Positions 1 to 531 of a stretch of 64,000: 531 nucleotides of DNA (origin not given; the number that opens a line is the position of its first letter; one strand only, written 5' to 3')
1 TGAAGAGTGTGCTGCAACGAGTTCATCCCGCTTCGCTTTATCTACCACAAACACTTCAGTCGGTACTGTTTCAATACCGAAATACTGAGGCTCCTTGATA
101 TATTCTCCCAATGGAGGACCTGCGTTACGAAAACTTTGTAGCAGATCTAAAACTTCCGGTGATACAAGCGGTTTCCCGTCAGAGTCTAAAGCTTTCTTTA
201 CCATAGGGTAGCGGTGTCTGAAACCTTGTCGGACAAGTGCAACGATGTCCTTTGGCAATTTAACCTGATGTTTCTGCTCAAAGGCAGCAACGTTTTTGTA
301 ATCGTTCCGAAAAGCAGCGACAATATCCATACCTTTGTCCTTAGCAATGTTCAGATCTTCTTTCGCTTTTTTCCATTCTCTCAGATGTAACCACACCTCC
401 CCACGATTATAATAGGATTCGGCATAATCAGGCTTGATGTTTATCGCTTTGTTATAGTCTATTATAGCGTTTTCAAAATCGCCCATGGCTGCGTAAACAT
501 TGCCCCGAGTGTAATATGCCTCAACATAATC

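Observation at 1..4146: Giant protein with FRG-like N-terminal domain fused to >1200 aa of TPR repeats, next to the SIR2/STAND pair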

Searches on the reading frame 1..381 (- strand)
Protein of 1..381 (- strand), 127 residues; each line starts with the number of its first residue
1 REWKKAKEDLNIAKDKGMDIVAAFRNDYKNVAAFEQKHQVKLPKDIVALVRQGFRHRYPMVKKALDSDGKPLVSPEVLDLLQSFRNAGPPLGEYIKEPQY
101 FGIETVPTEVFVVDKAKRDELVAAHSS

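Call 24: search_protein_families(library=pfam, proteins=[window:1-381:-], max_evalue=1)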
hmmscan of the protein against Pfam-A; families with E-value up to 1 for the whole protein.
window:1-381:- (127 aa): 2 families
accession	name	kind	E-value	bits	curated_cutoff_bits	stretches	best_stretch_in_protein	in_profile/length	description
PF08338.16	DUF1731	-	0.14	12.4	27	1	49-66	28-45/47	Domain of unknown function (DUF1731)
PF04199.19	Cyclase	-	0.2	12.3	23.1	1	28-82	76-126/142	Putative cyclase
